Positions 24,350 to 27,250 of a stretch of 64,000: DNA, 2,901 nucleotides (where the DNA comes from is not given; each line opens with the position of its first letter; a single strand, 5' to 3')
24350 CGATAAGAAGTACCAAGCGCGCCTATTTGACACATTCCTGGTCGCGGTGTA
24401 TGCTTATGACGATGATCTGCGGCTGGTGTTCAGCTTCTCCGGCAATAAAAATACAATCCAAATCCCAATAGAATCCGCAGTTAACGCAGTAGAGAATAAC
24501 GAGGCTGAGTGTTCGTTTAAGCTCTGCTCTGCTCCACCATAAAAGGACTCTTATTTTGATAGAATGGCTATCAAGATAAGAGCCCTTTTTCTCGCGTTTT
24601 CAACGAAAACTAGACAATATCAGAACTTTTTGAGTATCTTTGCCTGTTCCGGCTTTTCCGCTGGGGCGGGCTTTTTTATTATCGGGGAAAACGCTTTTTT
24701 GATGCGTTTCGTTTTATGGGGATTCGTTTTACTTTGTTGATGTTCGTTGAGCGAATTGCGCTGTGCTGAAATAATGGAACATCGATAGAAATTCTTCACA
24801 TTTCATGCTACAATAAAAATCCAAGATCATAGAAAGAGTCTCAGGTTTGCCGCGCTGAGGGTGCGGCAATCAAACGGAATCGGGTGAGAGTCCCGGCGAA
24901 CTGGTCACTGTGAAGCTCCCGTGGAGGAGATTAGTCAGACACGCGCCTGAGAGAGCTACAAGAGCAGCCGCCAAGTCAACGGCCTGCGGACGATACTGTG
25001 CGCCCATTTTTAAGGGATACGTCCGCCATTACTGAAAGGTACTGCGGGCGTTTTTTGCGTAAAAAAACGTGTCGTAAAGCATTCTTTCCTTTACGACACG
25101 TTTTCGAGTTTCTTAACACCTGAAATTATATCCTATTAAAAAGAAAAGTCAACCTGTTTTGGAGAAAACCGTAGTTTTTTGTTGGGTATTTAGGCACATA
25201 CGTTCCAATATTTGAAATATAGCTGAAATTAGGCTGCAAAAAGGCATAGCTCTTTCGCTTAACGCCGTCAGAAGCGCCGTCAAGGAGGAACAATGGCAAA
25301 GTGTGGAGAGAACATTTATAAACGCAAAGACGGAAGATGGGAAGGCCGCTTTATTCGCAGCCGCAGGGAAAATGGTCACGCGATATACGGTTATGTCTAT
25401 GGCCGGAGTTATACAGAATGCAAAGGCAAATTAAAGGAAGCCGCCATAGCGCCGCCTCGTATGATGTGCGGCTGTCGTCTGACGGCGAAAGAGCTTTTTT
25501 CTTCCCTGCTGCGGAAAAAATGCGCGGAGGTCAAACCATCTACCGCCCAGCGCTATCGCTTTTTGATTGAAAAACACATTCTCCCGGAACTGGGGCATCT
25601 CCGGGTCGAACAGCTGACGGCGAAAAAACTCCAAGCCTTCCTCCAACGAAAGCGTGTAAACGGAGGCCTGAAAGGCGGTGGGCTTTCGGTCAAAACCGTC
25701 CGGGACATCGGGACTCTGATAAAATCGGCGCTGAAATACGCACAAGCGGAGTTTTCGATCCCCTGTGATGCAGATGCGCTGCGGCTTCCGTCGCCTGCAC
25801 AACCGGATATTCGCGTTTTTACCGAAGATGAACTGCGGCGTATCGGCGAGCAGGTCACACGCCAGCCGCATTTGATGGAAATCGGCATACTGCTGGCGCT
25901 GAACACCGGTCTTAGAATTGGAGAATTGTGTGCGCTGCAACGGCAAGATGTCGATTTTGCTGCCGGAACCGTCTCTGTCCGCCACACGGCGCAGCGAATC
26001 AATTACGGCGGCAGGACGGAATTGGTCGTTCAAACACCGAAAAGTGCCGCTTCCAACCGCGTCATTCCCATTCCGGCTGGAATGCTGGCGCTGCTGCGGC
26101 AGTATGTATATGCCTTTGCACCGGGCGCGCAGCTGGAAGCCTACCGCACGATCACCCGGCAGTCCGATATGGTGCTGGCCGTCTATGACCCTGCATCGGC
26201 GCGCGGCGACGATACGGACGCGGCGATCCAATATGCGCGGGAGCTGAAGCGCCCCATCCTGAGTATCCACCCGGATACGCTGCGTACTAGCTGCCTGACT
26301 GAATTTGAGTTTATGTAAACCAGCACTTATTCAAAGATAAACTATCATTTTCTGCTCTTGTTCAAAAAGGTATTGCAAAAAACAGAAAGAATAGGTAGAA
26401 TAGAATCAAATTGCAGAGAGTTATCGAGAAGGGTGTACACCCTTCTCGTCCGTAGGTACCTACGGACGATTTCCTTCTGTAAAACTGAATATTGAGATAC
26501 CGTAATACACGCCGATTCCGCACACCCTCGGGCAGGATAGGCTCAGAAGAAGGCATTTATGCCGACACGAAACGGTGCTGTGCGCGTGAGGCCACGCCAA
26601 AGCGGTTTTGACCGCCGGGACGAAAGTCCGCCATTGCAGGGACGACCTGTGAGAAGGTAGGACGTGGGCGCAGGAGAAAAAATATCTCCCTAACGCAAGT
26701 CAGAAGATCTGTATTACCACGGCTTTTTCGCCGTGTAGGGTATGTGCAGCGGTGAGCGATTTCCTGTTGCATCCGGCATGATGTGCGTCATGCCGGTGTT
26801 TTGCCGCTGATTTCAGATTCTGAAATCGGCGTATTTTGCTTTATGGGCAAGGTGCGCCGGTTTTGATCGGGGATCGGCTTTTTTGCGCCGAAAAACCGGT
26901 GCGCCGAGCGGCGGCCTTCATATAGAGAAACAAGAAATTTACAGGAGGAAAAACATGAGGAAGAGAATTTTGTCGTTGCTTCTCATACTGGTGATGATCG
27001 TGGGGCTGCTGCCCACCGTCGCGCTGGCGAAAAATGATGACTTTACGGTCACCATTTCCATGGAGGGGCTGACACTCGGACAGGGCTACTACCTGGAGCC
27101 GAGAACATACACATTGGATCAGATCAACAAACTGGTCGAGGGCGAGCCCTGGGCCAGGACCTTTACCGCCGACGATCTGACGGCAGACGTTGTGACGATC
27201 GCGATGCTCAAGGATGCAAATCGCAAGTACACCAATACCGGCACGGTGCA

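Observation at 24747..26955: Cobalamin riboswitch separated by ~1.9 kb of mobile-element debris from a DUF4430 (B12-binding-like) surface-protein gene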

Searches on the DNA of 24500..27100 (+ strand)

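Call 4: search_rna_families(source=window, start=24500, end=27100, threshold=evalue, max_evalue=10, show_alignments=5)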
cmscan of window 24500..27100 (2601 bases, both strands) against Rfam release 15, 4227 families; matches with E-value up to 10: 14.
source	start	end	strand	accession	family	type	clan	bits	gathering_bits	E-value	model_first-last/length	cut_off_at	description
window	26821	26958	+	RF02526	SSRC34_1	Gene; sRNA;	-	22.9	64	3.7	1-128/128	no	Streptococcus sRNA SSRC34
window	25043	25124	-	RF03845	mir-3327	Gene; miRNA;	-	22.1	85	0.95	1-89/89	no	mir-3327 microRNA precursor family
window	26421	26467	+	RF01742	lactis-plasmid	Gene; sRNA;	-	20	70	6.3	1-106/106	no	lactis-plasmid RNA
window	26542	26598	+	RF02564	naRNA4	Gene; sRNA;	-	19.1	59.5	2.5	1-77/77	no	Nucleoid-associated noncoding RNA 4 (CssrE)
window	25065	25103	+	RF04014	mir-8338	Gene; miRNA;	-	18.8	80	1.6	14-47/61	no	mir-8338 microRNA precursor family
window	26736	26882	+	RF01796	frnS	Gene; sRNA;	-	18.8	60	5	1-119/119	no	Fumarate/nitrate reductase regulator sRNA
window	25065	25103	-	RF04014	mir-8338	Gene; miRNA;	-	18.3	80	2.4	14-47/61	no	mir-8338 microRNA precursor family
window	24541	24589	+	RF03366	mir-3122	Gene; miRNA;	-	18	92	8.7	1-73/73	no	mir-3122 microRNA precursor family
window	26773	26856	-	RF01676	P31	Gene; sRNA;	-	16.7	40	7.1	1-82/82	no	Pseudomonas sRNA P31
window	24660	24706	+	RF01839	eeev_FSE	Cis-reg; frameshift_element;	-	16.1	80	7.9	1-73/73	no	eastern equine encephalitis ribosomal frameshift element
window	26599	26678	-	RF02791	CcsR1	Gene; sRNA;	-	13.6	65.3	6.9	1-83/83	no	Conserved CCUCCUCCC motif stress-induced RNA 1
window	26939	27023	+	RF02158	NPPA-AS1_3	Gene; lncRNA;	-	13.4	55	8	1-108/108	no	NPPA antisense RNA 1 conserved region 3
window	26488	26730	+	RF00174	Cobalamin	Cis-reg; riboswitch;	CL00101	12.5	31.5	3.7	1-189/189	no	Cobalamin riboswitch aptamer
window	26303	26452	-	RF01845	enod40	Gene;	-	12.2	45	8.6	58-222/263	no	Early nodulin 40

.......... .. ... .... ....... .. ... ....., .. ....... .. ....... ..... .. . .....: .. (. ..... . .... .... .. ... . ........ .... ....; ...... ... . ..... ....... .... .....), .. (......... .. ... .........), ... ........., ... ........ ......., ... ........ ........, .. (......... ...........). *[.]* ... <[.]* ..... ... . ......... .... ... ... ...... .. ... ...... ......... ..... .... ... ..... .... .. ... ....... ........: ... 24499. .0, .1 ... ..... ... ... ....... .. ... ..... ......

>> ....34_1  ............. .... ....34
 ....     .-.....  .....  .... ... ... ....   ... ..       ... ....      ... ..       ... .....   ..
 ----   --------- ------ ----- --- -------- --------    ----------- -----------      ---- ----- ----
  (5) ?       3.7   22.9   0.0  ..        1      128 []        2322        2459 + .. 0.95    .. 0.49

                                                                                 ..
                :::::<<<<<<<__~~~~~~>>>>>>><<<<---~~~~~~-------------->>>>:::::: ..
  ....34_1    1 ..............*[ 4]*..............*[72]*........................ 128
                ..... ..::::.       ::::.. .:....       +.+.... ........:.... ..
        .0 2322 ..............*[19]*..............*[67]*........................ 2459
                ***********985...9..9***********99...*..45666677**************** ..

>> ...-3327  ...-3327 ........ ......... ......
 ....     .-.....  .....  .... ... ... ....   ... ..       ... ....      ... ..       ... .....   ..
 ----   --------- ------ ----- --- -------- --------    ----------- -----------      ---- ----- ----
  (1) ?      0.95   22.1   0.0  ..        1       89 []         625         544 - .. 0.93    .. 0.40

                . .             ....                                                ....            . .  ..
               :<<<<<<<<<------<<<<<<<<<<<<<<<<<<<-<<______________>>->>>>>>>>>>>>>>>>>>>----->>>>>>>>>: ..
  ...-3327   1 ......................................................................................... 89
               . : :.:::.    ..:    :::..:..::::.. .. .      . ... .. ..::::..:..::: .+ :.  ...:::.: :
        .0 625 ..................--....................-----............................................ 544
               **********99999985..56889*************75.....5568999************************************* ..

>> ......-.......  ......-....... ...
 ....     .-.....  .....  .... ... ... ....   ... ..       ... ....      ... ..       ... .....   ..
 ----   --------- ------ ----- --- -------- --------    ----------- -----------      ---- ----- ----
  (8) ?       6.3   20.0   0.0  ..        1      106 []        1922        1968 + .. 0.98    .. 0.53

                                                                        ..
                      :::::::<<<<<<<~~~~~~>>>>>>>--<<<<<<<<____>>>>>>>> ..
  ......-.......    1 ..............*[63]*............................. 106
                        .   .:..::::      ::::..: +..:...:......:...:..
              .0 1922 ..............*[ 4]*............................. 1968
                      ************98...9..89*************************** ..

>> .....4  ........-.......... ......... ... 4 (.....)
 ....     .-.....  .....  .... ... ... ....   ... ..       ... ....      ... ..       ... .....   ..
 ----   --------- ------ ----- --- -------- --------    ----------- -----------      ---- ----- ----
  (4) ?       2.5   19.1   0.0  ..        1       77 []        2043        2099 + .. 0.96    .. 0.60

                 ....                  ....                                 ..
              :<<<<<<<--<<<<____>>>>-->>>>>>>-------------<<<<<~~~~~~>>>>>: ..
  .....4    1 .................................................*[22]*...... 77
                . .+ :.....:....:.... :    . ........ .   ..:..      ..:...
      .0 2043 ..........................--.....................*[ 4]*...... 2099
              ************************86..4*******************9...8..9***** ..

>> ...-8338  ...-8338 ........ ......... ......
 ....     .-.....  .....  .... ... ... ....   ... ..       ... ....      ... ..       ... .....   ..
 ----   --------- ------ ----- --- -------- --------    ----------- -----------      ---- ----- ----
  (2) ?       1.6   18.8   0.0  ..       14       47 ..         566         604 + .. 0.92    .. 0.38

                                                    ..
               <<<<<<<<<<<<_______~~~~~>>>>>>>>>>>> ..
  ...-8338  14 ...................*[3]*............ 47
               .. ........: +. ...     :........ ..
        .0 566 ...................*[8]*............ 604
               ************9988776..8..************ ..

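Call 5: search_rna_families(source=window, start=24780, end=25110, threshold=evalue, max_evalue=10, show_alignments=6)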
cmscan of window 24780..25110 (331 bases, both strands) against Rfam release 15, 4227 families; matches with E-value up to 10: 6.
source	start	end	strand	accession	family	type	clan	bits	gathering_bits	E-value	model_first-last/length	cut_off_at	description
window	24826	24964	+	RF00174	Cobalamin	Cis-reg; riboswitch;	CL00101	33.2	31.5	5.7e-07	1-189/189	no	Cobalamin riboswitch aptamer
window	25065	25103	+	RF04014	mir-8338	Gene; miRNA;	-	18.8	80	0.21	14-47/61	no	mir-8338 microRNA precursor family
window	25065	25103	-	RF04014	mir-8338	Gene; miRNA;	-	18.3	80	0.3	14-47/61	no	mir-8338 microRNA precursor family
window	25015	25102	-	RF02450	ncr1175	Gene; sRNA;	-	16.9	60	1.1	1-110/110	no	Bacillus sRNA ncr1175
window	25043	25110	-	RF03845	mir-3327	Gene; miRNA;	-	15.7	85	5.5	13-89/89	5'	mir-3327 microRNA precursor family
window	24985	25033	-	RF02613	BSR0739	Gene; sRNA;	-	11.7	191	5.3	1-160/160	no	Brucella sRNA 0739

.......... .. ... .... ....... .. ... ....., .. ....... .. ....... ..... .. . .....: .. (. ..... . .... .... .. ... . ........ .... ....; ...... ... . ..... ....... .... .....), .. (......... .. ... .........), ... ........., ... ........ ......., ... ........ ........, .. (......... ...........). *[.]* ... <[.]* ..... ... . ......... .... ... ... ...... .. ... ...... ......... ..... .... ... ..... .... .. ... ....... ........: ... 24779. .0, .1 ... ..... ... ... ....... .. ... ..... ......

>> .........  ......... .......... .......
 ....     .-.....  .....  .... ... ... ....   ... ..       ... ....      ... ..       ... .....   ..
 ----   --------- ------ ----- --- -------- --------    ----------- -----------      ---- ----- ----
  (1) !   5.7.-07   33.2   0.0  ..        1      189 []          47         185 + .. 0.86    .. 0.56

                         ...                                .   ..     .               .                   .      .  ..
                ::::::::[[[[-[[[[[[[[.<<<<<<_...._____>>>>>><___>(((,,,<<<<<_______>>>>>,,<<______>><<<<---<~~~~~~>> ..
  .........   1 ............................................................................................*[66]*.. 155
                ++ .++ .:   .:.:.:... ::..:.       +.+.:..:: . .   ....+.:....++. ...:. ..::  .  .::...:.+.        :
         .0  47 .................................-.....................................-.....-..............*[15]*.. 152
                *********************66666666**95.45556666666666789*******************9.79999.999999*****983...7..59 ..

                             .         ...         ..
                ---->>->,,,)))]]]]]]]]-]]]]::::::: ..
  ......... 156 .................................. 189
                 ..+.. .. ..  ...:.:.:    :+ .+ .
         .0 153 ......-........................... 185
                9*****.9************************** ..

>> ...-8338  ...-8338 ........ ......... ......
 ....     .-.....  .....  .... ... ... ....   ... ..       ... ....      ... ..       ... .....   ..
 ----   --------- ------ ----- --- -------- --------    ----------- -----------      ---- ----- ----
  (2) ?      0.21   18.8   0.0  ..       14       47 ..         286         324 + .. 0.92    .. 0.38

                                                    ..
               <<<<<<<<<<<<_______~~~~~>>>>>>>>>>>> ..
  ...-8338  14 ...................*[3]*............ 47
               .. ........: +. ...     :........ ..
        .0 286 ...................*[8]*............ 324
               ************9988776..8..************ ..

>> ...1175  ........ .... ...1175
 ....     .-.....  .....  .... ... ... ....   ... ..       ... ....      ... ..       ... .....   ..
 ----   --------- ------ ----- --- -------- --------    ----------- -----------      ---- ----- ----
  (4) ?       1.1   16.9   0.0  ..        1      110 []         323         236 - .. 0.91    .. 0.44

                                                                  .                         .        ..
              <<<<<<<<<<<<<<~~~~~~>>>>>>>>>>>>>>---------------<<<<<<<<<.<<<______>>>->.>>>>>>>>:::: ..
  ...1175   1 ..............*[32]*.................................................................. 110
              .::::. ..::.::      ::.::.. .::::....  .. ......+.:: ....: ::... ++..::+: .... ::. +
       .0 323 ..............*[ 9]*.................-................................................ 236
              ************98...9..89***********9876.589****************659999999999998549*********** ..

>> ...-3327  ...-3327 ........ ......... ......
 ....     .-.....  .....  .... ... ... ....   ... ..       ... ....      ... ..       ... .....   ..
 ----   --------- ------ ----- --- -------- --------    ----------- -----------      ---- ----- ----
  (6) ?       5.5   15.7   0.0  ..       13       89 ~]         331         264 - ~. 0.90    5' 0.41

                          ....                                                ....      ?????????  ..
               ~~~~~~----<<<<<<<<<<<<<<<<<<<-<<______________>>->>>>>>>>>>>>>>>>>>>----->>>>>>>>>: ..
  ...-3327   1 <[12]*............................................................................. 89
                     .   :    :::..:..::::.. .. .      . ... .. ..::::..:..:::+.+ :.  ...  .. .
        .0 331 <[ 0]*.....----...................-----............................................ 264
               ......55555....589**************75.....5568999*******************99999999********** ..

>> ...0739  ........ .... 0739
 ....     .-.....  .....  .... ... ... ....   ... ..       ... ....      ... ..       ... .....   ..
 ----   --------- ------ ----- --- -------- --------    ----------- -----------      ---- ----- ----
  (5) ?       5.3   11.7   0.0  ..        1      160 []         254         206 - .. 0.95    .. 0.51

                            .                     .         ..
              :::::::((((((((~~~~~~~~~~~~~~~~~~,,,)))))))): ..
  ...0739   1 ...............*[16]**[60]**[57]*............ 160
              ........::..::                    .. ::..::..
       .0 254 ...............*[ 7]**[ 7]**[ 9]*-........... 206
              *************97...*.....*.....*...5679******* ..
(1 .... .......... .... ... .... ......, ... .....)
